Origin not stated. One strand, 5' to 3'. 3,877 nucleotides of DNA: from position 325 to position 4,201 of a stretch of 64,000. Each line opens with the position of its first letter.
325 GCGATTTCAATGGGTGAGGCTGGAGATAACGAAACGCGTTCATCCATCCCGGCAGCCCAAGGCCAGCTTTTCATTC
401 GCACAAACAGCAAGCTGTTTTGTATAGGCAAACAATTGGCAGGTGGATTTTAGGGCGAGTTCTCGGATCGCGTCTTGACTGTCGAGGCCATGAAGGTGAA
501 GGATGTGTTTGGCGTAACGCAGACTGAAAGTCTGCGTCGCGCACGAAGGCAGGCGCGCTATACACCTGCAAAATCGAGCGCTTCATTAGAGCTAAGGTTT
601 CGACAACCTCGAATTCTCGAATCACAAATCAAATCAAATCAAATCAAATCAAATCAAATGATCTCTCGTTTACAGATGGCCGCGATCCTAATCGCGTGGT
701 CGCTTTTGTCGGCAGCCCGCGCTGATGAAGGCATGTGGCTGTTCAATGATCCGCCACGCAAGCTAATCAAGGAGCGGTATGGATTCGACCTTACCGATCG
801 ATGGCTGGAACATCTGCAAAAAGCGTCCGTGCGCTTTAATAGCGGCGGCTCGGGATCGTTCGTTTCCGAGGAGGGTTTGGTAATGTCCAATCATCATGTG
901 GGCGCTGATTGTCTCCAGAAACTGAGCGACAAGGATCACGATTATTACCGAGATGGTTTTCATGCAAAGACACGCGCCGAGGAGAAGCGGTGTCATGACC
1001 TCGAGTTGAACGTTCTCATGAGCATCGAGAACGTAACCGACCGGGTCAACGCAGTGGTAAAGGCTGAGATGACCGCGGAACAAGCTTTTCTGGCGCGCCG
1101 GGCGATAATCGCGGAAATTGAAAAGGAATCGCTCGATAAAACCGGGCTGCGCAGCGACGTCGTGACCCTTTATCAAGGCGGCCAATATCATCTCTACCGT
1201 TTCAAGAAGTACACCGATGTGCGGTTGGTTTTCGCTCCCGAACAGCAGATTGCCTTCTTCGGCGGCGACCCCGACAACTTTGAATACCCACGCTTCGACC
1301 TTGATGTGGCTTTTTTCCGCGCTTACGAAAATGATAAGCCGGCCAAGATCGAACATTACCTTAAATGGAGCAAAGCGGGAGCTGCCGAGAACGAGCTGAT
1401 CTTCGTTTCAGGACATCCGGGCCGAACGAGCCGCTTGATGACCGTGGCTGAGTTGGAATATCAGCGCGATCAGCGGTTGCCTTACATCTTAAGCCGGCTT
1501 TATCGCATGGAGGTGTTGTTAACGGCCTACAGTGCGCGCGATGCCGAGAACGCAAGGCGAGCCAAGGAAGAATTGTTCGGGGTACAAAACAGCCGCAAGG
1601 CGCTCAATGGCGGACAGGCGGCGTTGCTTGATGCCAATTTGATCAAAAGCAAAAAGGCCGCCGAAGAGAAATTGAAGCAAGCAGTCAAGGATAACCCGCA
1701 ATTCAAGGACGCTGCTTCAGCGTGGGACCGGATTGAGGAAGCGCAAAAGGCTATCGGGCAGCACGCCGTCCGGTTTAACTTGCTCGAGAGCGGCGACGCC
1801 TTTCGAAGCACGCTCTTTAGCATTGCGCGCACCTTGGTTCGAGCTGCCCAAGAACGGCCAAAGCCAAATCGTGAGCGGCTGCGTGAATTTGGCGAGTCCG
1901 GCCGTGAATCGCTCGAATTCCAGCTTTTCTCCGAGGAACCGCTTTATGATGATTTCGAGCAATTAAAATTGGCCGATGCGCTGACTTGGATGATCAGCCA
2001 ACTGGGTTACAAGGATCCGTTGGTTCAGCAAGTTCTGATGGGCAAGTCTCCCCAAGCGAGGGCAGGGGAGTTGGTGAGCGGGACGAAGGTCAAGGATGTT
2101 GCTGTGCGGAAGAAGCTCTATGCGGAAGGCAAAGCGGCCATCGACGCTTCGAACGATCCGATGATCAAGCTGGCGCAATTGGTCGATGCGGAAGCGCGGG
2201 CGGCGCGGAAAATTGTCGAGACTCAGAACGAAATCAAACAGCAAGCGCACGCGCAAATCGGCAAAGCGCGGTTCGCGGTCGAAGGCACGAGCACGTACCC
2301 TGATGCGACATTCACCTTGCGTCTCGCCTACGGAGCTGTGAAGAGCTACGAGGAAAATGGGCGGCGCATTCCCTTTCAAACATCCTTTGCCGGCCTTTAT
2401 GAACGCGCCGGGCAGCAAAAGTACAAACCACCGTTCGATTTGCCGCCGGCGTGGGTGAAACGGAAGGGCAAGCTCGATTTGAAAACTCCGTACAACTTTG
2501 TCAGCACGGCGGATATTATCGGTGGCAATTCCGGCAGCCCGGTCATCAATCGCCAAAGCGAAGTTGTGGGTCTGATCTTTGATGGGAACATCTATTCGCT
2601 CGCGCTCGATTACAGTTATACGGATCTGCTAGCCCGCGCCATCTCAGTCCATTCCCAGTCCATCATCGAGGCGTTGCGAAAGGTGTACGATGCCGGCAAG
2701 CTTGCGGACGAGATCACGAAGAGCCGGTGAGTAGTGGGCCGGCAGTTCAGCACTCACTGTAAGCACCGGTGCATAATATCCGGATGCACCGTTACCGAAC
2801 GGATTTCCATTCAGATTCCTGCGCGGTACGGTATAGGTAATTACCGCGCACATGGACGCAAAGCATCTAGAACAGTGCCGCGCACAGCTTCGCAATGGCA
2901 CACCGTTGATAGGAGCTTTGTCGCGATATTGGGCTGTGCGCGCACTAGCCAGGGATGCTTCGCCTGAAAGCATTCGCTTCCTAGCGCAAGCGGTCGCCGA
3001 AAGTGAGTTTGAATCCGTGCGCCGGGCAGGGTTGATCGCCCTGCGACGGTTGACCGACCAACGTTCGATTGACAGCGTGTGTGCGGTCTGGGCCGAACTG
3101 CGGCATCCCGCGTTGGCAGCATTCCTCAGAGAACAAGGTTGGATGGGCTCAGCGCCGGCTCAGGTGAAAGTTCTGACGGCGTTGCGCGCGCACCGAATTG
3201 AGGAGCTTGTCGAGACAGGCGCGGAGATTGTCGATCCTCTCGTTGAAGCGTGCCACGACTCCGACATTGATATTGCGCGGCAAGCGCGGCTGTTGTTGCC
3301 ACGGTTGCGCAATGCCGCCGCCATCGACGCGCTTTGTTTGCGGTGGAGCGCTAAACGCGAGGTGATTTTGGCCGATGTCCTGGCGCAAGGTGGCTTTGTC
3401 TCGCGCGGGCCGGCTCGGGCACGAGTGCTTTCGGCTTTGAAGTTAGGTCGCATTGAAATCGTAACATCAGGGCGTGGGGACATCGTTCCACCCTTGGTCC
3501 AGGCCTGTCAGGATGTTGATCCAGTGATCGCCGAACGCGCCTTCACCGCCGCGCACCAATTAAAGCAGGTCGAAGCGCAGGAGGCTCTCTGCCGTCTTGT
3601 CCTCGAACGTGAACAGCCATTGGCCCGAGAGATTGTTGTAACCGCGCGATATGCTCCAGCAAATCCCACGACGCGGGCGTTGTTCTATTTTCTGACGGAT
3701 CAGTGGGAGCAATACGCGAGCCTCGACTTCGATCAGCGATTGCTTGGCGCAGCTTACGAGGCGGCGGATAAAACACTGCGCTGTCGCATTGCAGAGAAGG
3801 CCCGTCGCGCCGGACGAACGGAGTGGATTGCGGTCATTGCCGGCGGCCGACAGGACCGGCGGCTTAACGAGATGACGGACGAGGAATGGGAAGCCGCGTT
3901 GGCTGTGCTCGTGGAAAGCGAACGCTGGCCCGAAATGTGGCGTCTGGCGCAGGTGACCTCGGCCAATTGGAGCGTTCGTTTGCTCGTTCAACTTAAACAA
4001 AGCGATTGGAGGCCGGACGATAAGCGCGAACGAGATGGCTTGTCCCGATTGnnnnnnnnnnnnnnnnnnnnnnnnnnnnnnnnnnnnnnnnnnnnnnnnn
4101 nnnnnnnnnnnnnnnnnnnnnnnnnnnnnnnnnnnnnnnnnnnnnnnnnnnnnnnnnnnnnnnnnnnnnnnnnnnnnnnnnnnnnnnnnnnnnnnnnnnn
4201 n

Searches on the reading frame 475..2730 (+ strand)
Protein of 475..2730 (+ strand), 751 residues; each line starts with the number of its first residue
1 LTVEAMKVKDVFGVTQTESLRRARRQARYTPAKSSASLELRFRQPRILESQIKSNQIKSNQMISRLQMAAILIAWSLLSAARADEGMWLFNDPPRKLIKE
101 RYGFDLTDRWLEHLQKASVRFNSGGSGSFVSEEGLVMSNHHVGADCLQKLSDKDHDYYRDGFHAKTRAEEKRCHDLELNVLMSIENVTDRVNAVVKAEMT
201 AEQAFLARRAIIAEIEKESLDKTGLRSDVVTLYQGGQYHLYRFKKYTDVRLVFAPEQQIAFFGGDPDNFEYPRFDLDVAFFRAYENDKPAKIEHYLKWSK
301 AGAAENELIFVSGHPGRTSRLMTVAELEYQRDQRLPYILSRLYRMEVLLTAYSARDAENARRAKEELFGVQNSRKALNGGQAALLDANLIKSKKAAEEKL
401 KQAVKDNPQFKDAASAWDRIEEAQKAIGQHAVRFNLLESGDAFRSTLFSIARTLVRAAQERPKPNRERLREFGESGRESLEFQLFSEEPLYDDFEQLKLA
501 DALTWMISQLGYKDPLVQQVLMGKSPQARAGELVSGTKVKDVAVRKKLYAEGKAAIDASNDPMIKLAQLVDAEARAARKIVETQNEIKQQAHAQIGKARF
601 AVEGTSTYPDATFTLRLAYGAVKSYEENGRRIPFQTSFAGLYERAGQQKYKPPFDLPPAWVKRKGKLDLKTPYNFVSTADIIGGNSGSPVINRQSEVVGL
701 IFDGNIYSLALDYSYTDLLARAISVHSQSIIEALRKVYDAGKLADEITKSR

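Call 60: search_protein_families(library=pfam, proteins=[window:475-2730:+], max_evalue=0.00001)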
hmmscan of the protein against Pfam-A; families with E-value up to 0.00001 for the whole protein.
window:475-2730:+ (751 aa): 2 families
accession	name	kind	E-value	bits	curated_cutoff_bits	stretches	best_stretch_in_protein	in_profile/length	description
PF10459.15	Peptidase_S46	-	2.3e-208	694.7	22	1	83-748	1-697/698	Peptidase S46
PF13365.12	Trypsin_2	-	1.4e-09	39.2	27.6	0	672-700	116-144/144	Trypsin-like peptidase domain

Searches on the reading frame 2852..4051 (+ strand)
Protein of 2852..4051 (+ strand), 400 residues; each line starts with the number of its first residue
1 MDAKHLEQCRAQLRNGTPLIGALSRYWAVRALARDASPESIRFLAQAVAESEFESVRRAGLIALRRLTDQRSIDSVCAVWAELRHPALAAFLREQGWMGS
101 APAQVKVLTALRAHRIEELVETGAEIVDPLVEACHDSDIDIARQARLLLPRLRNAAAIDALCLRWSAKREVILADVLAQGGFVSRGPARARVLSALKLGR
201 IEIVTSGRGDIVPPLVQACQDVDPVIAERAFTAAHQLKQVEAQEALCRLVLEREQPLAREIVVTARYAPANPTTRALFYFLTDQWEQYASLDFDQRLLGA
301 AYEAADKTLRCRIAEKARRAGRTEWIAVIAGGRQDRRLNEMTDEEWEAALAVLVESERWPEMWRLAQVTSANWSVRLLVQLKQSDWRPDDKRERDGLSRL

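Call 61: search_protein_families(library=pfam, proteins=[window:2852-4051:+], max_evalue=0.01)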
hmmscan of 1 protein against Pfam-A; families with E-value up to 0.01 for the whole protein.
window:2852-4051:+ (400 aa): 1 family
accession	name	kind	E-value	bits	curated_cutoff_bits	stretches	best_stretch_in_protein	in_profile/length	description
PF13646.12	HEAT_2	-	5e-10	40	27.7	2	25-80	17-71/88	HEAT repeats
